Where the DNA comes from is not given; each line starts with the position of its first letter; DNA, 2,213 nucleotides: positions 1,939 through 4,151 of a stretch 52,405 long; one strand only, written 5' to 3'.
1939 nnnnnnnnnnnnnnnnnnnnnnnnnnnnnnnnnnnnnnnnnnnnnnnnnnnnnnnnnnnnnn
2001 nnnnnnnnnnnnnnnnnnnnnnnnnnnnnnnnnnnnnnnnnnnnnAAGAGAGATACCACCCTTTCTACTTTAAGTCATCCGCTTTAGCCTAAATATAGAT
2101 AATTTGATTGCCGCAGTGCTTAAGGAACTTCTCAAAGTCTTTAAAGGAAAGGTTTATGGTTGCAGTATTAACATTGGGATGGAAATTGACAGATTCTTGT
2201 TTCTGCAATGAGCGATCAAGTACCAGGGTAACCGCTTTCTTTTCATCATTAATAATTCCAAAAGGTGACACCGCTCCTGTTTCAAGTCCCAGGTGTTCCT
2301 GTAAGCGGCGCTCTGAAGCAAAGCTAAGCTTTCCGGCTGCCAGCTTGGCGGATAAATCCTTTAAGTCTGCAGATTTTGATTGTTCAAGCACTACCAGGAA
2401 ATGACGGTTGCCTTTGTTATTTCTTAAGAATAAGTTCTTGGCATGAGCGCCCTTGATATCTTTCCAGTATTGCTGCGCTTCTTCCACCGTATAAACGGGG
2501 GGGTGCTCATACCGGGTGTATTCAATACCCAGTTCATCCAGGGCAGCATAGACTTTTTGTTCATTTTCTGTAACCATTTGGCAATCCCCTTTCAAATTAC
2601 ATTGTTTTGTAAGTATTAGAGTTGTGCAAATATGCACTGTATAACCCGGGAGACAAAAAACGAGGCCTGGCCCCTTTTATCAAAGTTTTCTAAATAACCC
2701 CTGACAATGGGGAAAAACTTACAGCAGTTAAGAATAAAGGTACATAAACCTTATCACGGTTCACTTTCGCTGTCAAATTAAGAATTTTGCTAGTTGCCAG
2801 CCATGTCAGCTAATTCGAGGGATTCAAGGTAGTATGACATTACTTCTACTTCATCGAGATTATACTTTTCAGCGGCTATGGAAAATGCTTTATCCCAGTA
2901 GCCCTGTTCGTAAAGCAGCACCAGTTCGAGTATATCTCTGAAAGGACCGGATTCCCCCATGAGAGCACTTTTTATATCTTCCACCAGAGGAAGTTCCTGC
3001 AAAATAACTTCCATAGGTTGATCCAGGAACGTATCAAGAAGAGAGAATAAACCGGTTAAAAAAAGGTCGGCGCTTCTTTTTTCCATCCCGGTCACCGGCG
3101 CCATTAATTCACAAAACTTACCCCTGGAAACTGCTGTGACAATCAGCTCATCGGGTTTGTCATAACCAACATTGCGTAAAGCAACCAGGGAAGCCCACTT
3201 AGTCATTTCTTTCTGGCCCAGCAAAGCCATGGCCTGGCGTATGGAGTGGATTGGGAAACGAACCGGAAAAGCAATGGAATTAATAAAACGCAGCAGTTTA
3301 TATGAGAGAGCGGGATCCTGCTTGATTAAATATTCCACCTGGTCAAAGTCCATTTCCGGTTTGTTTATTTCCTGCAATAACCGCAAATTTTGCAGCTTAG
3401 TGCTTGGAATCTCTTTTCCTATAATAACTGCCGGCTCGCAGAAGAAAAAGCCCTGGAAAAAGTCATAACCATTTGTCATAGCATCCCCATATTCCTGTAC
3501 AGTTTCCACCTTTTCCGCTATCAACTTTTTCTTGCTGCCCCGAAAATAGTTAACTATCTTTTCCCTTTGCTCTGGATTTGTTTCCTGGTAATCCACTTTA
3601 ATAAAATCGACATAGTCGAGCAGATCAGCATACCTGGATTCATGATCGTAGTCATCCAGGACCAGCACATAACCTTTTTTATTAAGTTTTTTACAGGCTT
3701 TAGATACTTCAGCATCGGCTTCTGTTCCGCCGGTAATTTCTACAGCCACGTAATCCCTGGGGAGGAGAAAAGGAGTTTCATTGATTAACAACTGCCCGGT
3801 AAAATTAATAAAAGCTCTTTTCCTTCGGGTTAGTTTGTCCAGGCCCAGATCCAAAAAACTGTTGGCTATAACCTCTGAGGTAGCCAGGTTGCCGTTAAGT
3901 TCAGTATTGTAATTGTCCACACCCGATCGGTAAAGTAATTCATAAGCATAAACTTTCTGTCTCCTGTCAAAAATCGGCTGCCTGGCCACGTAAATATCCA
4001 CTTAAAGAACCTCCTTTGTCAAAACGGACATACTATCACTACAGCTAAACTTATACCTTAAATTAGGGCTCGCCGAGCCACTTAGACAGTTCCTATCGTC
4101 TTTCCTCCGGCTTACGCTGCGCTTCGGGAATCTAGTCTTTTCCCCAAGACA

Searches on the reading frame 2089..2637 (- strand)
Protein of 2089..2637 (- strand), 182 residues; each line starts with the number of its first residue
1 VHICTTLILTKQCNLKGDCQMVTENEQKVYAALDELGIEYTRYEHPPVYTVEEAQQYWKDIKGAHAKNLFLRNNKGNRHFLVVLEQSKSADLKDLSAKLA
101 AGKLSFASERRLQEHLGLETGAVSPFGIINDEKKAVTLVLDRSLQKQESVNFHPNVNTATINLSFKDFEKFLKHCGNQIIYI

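Call 12: search_protein_families(library=pfam, proteins=[window:2089-2637:-])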
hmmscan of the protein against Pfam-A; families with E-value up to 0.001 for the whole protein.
window:2089-2637:- (182 aa): 1 family
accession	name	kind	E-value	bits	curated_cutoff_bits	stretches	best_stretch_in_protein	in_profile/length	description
PF04073.20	tRNA_edit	-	1.1e-31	110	25.5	1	45-171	1-123/123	Aminoacyl-tRNA editing domain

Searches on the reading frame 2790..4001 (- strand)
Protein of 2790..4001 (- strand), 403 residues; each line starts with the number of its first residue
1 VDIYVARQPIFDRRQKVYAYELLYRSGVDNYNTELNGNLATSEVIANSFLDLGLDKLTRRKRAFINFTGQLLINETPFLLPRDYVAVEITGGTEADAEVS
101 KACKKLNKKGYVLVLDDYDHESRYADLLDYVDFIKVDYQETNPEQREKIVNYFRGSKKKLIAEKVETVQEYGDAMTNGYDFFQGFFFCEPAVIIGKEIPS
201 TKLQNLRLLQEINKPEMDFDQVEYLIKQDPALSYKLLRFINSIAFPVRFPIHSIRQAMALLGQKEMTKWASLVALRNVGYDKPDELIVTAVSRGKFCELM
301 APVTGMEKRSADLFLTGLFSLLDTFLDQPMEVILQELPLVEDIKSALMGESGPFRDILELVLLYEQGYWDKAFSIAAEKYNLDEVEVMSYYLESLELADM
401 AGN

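Call 12: search_protein_families(library=pfam, proteins=[window:2790-4001:-])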
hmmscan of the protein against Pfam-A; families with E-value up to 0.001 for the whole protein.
window:2790-4001:- (403 aa): 2 families
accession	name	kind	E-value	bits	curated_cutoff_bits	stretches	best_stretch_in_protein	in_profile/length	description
PF08668.18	HDOD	-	1e-15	58.2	22.9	1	206-319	9-127/196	HDOD domain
PF00563.25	EAL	-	1.1e-10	41.8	31.3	1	81-190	115-236/236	EAL domain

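Call 65: find_homologous_proteins(query=window:2790-4001:-, max_evalue=1e-40)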
Query window:2790-4001:- (403 aa): 4782 proteins with E <= 1e-40 among 8000 candidates; the best 120 are listed.
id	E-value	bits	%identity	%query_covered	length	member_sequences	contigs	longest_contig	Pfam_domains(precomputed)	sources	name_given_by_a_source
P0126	8.2e-265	896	100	100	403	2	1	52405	PF08668.19,PF00563.26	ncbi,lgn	-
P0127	9.6e-230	780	87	100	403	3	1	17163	PF08668.19,PF00563.26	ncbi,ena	-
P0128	1.8e-211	720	80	100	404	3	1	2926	PF08668.19,PF00563.26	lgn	-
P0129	3.8e-200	683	76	99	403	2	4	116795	PF08668.19,PF00563.26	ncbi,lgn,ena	-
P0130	1.4e-194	665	75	99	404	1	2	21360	PF08668.19,PF00563.26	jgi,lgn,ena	-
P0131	1.8e-193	661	75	100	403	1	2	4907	PF08668.19,PF00563.26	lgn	-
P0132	2.0e-193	661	74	100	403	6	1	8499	PF08668.19,PF00563.26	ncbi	-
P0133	2.9e-193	660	74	99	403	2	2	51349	PF08668.19,PF00563.26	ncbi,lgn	-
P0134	4.5e-192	656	73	100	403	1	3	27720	PF08668.19,PF00563.26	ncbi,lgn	-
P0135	1.6e-191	655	74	100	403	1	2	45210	PF08668.19,PF00563.26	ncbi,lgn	-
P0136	1.4e-189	648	73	100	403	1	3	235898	PF08668.19,PF00563.26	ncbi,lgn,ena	-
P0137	1.9e-189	648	72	100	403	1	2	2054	PF08668.19,PF00563.26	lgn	-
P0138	2.9e-188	644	74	100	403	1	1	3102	PF08668.19,PF00563.26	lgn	-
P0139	5.7e-188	643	72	100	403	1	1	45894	PF08668.19,PF00563.26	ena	-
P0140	9.0e-188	642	72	100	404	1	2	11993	PF08668.19,PF00563.26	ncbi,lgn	-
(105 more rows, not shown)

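Call 66: find_encoding_contigs(protein=P0127, flank=2500, max_places=1)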
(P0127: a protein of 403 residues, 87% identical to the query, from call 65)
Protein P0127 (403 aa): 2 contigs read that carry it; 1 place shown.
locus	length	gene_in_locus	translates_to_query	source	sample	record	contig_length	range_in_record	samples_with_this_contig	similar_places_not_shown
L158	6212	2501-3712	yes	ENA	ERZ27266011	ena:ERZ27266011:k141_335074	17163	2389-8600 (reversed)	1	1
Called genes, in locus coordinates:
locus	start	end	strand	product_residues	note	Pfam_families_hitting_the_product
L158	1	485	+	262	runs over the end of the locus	PF03705:CheR_N, PF01739:CheR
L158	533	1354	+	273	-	PF24827:AstE_AspA_cat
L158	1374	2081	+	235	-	-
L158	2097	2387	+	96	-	PF01312:Bac_export_2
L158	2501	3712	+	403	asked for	PF00563:EAL, PF08668:HDOD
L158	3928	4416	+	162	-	PF04073:tRNA_edit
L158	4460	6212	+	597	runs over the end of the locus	PF00989:PAS (weak), PF13188:PAS_8 (weak), PF13426:PAS_9 (faint), PF00158:Sigma54_activat, PF14532:Sigma54_activ_2, PF00004:AAA (weak), PF25601:AAA_lid_14, PF02954:HTH_8, +1 more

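Call 67: find_encoding_contigs(protein=P0129, flank=2500, max_places=1)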
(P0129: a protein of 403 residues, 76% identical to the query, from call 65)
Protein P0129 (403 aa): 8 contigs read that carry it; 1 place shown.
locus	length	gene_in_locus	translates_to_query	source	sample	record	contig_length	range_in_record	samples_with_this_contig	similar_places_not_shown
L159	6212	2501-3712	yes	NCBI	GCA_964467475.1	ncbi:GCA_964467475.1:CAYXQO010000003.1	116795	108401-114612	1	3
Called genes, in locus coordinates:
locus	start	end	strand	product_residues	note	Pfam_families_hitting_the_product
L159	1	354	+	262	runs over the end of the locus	PF03705:CheR_N (weak), PF01739:CheR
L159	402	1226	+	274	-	PF17033:Peptidase_M99 (weak), PF24827:AstE_AspA_cat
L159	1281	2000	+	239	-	-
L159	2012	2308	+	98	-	PF01312:Bac_export_2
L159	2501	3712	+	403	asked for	PF00563:EAL, PF08668:HDOD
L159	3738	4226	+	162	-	PF04073:tRNA_edit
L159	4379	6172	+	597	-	PF01078:Mg_chelatase (faint), PF00989:PAS (weak), PF13188:PAS_8 (weak), PF00158:Sigma54_activat, PF14532:Sigma54_activ_2, PF00004:AAA (faint), PF25601:AAA_lid_14, PF02954:HTH_8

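Call 68: find_encoding_contigs(protein=P0133, flank=2500, max_places=1)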
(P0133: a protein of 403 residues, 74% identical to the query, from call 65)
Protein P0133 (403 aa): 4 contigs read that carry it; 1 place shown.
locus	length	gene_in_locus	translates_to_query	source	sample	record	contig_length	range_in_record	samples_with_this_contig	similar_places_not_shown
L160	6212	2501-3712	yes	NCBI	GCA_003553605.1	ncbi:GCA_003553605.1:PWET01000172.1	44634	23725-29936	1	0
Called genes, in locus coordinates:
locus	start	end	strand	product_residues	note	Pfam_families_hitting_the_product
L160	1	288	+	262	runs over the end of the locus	PF03705:CheR_N, PF01739:CheR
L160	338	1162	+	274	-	PF17033:Peptidase_M99 (weak), PF24827:AstE_AspA_cat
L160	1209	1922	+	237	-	-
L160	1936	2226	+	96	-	PF01312:Bac_export_2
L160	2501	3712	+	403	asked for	PF00563:EAL, PF08668:HDOD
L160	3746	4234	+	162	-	PF04073:tRNA_edit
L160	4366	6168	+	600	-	PF00004:AAA (faint), PF00989:PAS (weak), PF13188:PAS_8 (weak), PF00158:Sigma54_activat, PF01078:Mg_chelatase (faint), PF14532:Sigma54_activ_2, PF25601:AAA_lid_14, PF02954:HTH_8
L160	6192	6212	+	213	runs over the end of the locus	PF13489:Methyltransf_23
